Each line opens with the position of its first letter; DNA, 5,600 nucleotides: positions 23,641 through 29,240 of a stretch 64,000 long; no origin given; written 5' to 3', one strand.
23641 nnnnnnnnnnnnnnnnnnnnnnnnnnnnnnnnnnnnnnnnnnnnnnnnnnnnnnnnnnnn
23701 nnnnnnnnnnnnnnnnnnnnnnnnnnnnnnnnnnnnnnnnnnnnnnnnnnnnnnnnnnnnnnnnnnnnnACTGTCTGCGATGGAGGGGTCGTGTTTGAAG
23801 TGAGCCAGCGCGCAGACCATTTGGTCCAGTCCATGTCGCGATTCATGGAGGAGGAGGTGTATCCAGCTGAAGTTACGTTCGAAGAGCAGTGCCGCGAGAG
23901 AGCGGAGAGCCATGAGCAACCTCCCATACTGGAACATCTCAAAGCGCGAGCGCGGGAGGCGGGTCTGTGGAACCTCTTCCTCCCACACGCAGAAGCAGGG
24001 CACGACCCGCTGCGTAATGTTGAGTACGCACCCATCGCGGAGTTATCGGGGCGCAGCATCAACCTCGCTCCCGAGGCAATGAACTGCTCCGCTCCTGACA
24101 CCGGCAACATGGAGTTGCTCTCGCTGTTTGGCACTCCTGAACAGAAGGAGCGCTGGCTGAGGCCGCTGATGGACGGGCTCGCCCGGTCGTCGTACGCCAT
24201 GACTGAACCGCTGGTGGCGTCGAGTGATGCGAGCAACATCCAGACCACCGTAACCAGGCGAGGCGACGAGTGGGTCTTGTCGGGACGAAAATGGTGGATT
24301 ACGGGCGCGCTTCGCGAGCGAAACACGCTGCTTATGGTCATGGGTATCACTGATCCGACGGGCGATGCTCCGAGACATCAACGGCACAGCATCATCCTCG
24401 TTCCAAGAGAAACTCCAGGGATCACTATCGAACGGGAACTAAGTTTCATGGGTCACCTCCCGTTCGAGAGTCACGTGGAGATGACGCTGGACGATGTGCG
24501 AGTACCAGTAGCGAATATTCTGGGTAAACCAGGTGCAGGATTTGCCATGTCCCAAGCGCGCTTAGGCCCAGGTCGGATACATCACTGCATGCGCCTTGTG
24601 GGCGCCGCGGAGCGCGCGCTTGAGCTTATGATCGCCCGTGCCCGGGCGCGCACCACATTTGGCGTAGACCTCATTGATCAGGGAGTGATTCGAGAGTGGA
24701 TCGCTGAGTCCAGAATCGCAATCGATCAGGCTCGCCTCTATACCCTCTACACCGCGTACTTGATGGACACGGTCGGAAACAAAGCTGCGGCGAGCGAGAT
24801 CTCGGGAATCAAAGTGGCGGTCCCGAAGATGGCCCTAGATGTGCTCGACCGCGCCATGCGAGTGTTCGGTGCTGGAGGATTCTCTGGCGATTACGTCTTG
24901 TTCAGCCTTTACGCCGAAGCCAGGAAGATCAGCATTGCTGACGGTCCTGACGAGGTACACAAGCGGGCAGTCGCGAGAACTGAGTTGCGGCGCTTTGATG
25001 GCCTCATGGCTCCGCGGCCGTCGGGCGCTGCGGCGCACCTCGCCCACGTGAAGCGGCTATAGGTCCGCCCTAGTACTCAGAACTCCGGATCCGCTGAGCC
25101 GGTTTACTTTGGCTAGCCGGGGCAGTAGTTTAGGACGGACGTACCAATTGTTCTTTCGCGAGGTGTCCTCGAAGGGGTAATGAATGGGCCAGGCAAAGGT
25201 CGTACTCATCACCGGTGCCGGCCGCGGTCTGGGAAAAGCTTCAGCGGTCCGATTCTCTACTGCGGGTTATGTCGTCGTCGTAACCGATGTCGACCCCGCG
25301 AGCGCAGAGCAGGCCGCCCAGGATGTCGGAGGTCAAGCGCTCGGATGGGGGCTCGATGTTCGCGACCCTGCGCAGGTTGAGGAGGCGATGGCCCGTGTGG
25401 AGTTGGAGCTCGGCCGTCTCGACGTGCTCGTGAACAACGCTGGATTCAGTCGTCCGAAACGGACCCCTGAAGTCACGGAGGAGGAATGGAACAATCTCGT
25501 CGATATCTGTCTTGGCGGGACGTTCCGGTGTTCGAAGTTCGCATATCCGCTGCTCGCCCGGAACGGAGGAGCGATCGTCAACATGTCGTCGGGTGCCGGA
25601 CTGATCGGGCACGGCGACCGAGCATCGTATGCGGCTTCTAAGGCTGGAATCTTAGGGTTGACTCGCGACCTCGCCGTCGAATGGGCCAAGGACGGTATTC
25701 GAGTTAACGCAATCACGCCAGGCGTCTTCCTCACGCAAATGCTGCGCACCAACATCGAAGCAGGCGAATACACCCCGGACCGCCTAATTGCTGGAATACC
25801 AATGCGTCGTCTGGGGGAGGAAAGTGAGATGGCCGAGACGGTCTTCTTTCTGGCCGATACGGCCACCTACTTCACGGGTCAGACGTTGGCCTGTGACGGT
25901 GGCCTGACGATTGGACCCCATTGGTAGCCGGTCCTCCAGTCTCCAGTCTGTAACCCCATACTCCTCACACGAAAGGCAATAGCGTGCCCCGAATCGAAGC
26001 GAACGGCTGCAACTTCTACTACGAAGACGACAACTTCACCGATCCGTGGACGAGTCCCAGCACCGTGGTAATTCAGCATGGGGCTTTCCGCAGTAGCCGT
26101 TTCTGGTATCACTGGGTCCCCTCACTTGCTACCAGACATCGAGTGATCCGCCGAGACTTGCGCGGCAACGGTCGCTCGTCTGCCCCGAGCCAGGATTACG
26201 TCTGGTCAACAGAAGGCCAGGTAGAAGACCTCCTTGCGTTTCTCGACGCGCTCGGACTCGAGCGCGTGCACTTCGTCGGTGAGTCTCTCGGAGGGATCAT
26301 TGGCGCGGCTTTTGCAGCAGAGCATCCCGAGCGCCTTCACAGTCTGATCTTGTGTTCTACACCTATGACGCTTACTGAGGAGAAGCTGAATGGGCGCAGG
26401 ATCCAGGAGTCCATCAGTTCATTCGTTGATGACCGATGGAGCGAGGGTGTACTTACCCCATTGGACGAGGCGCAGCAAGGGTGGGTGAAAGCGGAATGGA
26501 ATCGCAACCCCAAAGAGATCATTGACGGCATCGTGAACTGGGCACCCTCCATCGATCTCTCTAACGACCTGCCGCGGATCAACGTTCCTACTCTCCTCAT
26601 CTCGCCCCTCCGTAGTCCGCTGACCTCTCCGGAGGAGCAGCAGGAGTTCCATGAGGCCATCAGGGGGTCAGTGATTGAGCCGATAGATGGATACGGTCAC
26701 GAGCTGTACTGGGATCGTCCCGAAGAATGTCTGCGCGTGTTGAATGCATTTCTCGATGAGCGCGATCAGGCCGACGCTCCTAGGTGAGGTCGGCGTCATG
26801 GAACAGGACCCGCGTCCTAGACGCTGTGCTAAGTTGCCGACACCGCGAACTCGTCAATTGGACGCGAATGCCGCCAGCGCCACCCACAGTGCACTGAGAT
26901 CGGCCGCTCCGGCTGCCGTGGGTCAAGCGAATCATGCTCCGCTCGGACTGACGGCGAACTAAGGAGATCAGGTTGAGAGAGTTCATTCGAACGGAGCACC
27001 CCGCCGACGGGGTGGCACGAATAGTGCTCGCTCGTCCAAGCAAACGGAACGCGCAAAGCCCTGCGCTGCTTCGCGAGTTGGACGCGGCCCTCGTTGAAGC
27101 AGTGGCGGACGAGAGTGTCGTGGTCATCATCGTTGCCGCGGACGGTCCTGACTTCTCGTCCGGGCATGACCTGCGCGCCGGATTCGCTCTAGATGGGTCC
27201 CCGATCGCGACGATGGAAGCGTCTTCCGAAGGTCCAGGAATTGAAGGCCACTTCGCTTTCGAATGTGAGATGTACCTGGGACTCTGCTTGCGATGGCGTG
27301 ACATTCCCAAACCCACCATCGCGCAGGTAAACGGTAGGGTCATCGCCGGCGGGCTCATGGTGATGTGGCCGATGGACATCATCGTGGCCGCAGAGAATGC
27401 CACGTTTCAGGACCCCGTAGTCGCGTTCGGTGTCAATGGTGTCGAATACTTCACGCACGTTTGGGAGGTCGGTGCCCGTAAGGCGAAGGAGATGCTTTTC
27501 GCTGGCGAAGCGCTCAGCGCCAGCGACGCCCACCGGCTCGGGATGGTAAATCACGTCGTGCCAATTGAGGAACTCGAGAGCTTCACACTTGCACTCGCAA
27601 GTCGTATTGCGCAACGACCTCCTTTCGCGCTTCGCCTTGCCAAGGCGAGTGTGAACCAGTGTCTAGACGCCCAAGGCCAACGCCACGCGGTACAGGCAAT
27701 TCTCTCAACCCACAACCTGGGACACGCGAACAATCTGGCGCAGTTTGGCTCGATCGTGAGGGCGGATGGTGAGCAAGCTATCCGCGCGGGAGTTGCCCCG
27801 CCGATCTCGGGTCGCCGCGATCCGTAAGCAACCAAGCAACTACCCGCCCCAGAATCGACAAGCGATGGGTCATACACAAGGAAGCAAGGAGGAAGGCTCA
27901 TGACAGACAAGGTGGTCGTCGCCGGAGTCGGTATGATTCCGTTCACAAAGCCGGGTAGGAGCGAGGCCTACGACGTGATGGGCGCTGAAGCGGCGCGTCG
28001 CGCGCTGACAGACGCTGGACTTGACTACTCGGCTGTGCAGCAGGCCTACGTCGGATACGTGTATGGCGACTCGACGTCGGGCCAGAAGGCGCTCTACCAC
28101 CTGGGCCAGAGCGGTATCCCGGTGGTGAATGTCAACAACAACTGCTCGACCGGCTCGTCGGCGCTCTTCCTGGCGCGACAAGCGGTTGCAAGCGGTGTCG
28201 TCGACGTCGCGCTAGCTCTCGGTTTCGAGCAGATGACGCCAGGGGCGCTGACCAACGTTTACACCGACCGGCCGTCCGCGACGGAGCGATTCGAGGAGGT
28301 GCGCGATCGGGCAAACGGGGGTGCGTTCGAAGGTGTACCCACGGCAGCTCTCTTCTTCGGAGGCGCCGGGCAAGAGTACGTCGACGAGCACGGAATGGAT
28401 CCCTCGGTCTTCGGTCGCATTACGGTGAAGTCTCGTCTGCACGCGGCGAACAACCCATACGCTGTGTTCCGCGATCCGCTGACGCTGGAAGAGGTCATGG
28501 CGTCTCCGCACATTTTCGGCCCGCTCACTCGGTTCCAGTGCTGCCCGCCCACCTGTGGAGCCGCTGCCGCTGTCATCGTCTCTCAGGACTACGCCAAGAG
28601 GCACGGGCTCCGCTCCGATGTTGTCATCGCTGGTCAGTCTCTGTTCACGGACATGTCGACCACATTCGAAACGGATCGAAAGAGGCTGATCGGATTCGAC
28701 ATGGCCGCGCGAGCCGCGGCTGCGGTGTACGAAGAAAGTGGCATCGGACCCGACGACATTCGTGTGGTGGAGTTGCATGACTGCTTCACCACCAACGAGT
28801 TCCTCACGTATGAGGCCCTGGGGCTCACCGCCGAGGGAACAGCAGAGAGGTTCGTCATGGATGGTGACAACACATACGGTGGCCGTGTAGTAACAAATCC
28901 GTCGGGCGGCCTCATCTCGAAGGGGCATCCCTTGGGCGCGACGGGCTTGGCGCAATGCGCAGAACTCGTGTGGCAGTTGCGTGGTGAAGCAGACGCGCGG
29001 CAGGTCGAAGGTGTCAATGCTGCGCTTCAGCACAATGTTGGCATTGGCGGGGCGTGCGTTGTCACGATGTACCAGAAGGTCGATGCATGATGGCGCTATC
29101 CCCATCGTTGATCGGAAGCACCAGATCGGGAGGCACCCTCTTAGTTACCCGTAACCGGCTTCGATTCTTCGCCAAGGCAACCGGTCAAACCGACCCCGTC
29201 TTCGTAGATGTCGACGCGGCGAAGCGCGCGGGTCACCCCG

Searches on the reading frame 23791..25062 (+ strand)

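Call 25: search_protein_families(library=pfam, proteins=[window:23791-25062:+], max_evalue=0.001)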
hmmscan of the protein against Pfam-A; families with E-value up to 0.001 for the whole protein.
window:23791-25062:+ (423 aa): 4 families
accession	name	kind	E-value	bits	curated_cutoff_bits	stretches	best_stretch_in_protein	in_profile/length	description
PF00441.29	Acyl-CoA_dh_1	-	3.4e-31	108.9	22.4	1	248-397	1-148/150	Acyl-CoA dehydrogenase, C-terminal domain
PF02770.24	Acyl-CoA_dh_M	-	9.4e-18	64.6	33.3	1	135-236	2-97/97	Acyl-CoA dehydrogenase, middle domain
PF08028.16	Acyl-CoA_dh_2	-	1.9e-08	35.1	22.7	1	264-370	2-116/134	Acyl-CoA dehydrogenase, C-terminal domain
PF02771.21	Acyl-CoA_dh_N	-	3e-08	34.5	22.9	1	9-129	5-112/113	Acyl-CoA dehydrogenase, N-terminal domain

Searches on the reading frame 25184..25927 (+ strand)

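Call 25: search_protein_families(library=pfam, proteins=[window:25184-25927:+], max_evalue=0.001)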
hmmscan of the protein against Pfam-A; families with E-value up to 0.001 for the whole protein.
window:25184-25927:+ (247 aa): 4 families
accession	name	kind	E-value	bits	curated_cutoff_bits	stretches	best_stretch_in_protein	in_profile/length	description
PF13561.12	adh_short_C2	-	2.6e-60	204.4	27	1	11-242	1-236/236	Enoyl-(Acyl carrier protein) reductase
PF00106.31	adh_short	-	1.5e-54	184.9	26.6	1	5-190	1-190/195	short chain dehydrogenase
PF08659.16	KR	-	7e-09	36.3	22.6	1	7-154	3-154/180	KR domain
PF00670.27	AdoHcyase_NAD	-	0.00061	20.4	27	1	4-47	23-65/162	S-adenosyl-L-homocysteine hydrolase, NAD binding domain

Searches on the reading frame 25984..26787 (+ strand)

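Call 25: search_protein_families(library=pfam, proteins=[window:25984-26787:+], max_evalue=0.001)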
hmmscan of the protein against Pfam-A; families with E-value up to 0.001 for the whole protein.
window:25984-26787:+ (267 aa): 4 families
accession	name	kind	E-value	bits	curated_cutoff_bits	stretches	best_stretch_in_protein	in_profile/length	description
PF00561.26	Abhydrolase_1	-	1.2e-29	104.1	25.8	1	27-133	2-112/245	alpha/beta hydrolase fold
PF12697.13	Abhydrolase_6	-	1.8e-20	75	26.3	1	32-251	5-216/217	Alpha/beta hydrolase family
PF12146.15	Hydrolase_4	-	3.1e-16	59.8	27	1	27-244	6-237/239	Serine aminopeptidase, S33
PF03096.20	Ndr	-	0.00013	21.2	23.3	1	67-126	73-132/283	Ndr family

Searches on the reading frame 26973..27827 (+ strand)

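Call 25: search_protein_families(library=pfam, proteins=[window:26973-27827:+], max_evalue=0.001)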
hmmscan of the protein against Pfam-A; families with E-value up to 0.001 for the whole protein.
window:26973-27827:+ (284 aa): 2 families
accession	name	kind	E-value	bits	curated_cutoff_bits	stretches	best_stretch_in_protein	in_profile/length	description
PF00378.25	ECH_1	-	1.6e-36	126.3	27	1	12-238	4-216/251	Enoyl-CoA hydratase/isomerase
PF16113.10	ECH_2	-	8e-16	58.9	27.2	1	15-236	2-204/335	Enoyl-CoA hydratase/isomerase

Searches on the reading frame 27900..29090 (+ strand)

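Call 25: search_protein_families(library=pfam, proteins=[window:27900-29090:+], max_evalue=0.001)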
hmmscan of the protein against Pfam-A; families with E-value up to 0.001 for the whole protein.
window:27900-29090:+ (396 aa): 4 families
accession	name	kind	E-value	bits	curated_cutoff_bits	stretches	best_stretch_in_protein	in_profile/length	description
PF22691.2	Thiolase_C_1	-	4.7e-34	117.6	28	1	260-384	12-134/144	Thiolase C-terminal domain-like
PF00108.29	Thiolase_N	-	4.2e-16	59.5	26.4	1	5-192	1-195/260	Thiolase, N-terminal domain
PF02803.24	Thiolase_C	-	4.7e-09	36.4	27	1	271-369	26-106/123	Thiolase, C-terminal domain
PF00109.32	ketoacyl-synt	-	9.2e-06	25.9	20.8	1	68-140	161-234/252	Beta-ketoacyl synthase, N-terminal domain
